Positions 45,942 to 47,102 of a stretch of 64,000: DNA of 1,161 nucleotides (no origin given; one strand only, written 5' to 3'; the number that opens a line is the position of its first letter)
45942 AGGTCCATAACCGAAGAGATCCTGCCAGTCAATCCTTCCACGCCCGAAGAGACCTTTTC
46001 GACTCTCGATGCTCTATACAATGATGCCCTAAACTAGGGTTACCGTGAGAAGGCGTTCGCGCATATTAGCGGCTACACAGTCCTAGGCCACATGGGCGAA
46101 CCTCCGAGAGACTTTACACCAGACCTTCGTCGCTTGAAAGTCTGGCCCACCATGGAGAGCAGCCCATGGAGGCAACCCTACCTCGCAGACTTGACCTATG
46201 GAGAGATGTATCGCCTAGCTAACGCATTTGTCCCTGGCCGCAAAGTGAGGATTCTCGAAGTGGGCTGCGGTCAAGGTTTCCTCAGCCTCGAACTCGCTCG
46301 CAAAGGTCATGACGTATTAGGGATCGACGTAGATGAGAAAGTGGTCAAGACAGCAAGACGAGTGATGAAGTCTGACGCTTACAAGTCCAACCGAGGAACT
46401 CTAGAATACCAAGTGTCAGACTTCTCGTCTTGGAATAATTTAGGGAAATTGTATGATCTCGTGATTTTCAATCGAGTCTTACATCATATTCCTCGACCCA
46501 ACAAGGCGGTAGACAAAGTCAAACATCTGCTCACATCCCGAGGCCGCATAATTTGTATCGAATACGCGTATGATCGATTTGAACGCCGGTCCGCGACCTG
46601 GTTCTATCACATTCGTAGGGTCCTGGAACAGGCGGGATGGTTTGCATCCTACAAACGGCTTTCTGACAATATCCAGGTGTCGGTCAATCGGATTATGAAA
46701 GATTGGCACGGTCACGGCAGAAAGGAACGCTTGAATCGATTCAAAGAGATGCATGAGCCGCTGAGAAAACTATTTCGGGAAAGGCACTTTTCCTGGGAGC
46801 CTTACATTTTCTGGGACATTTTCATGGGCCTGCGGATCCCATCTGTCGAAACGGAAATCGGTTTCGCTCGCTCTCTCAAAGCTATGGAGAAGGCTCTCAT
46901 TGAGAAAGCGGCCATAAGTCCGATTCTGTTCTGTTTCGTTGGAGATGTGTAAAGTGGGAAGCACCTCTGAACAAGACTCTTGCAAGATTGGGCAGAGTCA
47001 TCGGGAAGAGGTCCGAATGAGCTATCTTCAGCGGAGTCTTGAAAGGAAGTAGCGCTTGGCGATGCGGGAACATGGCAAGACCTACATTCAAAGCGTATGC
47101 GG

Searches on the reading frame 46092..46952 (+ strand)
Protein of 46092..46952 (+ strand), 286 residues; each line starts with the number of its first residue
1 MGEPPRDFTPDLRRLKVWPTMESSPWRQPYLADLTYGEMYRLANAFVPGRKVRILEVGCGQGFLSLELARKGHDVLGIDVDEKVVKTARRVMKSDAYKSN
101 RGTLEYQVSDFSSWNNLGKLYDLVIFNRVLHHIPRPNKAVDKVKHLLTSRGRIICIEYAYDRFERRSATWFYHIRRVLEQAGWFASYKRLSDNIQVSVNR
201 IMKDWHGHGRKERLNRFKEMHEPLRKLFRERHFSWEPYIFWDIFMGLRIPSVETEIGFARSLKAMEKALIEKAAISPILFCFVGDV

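Call 41: search_protein_families(library=ncbifam, proteins=[L012:2403-10001:+, L012:10001-11026:+, L012:11048-12157:-], max_evalue=1)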
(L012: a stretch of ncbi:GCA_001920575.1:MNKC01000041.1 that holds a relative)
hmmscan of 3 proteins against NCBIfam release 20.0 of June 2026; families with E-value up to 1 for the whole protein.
L012:2403-10001:+ (2533 aa): 4 families
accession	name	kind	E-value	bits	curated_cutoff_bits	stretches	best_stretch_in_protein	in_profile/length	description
TIGR01643.1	YD_repeat_2x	repeat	1.8e-32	110.6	15.8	5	1629-1669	1-41/42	YD repeat-containing protein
NF041261.1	RHS_core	equivalog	2.2e-26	92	2000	3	1427-1724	432-716/1261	RHS element core protein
TIGR03696.1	Rhs_assc_core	domain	6e-18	65.1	32.5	1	2220-2299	1-76/76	RHS repeat-associated core domain-containing protein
NF007180.0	PRK09612.1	equivalog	0.048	13.2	265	1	1746-1847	78-181/238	50S ribosomal protein L2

L012:10001-11026:+ (341 aa): 6 families
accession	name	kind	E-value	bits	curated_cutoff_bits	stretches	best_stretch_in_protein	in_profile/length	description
TIGR04165.1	methano_modCys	hypoth_equivalog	0.00012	22.2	60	1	284-320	8-48/50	TIGR04165 family Cys-rich peptide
NF047912.1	ECs_2282_CxxC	subfamily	0.001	18.9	37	1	286-316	5-35/60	ECs_2282 family putative zinc-binding protein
TIGR03655.1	anti_R_Lar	subfamily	0.0011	19.2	39.6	1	283-321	1-41/55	Lar family restriction alleviation protein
NF033497.1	rubre_like_arch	subfamily_domain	0.0035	17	32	1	281-299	14-32/34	rubrerythrin-like domain-containing protein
NF011482.0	PRK14892.1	equivalog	0.1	12.5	109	1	285-315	23-49/101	putative transcription elongation factor Elf1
NF011481.0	PRK14890.1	equivalog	0.62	10.1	61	0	285-315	29-57/61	putative Zn-ribbon RNA-binding protein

L012:11048-12157:- (369 aa): 1 family
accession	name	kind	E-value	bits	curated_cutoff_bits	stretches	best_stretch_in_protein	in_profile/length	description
NF040815.2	recomb_XerA_Arch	equivalog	2.1e-09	37.3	220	1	94-301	63-263/263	site-specific tyrosine recombinase/integron integrase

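Call 42: search_protein_families(library=pfam, proteins=[L012:2403-10001:+, L012:9300-10001:+, L012:10001-11023:+, L012:11048-12157:-, L012:7605-8102:+], max_evalue=1)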
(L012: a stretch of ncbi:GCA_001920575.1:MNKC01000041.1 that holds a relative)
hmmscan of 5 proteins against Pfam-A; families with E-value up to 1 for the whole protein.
L012:2403-10001:+ (2533 aa): 3 families
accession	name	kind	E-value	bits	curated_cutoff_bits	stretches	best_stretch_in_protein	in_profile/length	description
PF05593.20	RHS_repeat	-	1.5e-42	143.6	22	8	1608-1644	1-37/38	RHS Repeat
PF20148.4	DUF6531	-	5.7e-05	23.8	24.1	1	749-811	1-50/74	Domain of unknown function (DUF6531)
PF03527.20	RHS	-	0.02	15.2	27.9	1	2195-2225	3-33/38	RHS protein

L012:9300-10001:+ (234 aa): 1 family
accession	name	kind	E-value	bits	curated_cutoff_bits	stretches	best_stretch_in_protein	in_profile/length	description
PF15649.12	Tox-REase-7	-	0.071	13.8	25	1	142-217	13-83/84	Restriction endonuclease fold toxin 7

L012:10001-11023:+ (341 aa): 9 families
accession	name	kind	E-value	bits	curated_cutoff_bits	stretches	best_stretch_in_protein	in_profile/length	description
PF14354.12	Lar_restr_allev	-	0.008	16.8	28.6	1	282-321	2-34/58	Restriction alleviation protein Lar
PF19108.5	DUF5795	-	0.015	15.8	27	1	283-315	36-68/74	Family of unknown function (DUF5795)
PF09723.15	Zn_ribbon_8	-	0.052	14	34.4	0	279-292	21-35/41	Zinc ribbon domain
PF05129.18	Zn_ribbon_Elf1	-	0.069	13.7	29.8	1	285-322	24-60/79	Transcription elongation factor Elf1 like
PF25206.1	DUF7836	-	0.16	12.2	26.7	0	285-316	9-38/59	Domain of unknown function (DUF7836)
PF24029.1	DUF7340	-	0.18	12.1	27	0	284-320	7-50/62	Domain of unknown function (DUF7340)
PF19769.4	CPxCG_zf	-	0.27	11.4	27.2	1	286-321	1-36/183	CPxCG-related zinc finger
PF07282.18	Cas12f1-like_TNB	-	0.34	11.5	26.3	1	285-316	30-48/60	Cas12f1-like, TNB domain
PF23455.1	DUF7129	-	0.53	10.5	30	0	281-293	25-37/45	Domain of unknown function (DUF7129)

L012:11048-12157:- (369 aa): 2 families
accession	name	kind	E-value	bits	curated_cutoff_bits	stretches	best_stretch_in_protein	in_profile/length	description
PF00589.27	Phage_integrase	-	3.9e-06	27.2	27.1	1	129-294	5-170/172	Phage integrase family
PF15930.10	YdiH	-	0.032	14.8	27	1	57-99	20-61/62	Domain of unknown function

L012:7605-8102:+ (166 aa): 3 families
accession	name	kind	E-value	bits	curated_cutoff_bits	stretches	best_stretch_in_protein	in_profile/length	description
PF24547.1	DUF7601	-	0.09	13.8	27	1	8-66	45-107/116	Domain of unknown function (DUF7601)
PF21527.2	Stv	-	0.1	13.8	24.2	1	33-130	18-78/121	Putative adhesin Stv domain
PF16072.10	DUF4813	-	0.45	10.5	27.6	1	2-96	118-212/291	Domain of unknown function (DUF4813)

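Call 76: search_protein_families(library=pfam, proteins=[P0150, P0152, P0148, P0153, P0154], max_evalue=1)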
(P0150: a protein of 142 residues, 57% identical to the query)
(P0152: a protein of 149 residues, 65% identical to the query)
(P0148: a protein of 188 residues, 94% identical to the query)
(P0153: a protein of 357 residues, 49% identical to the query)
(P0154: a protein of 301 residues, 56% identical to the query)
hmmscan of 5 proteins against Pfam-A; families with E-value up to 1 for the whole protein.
P0150 (142 aa): 2 families
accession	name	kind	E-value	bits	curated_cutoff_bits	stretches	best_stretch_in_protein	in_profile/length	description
PF00669.25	Flagellin_N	-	0.019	15.5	26.6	1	15-76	24-85/139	Bacterial flagellin N-terminal helical region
PF15649.12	Tox-REase-7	-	0.023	15.4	25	1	65-123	23-82/84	Restriction endonuclease fold toxin 7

P0152 (149 aa): 1 family
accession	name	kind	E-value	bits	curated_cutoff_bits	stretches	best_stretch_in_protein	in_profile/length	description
PF15649.12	Tox-REase-7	-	0.026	15.2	25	1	21-80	23-83/84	Restriction endonuclease fold toxin 7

P0148 (188 aa): 0 families

P0153 (357 aa): 1 family
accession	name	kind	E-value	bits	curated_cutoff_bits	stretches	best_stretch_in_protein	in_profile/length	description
PF03527.20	RHS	-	0.0068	16.7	27.9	1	13-43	2-32/38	RHS protein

P0154 (301 aa): 0 families
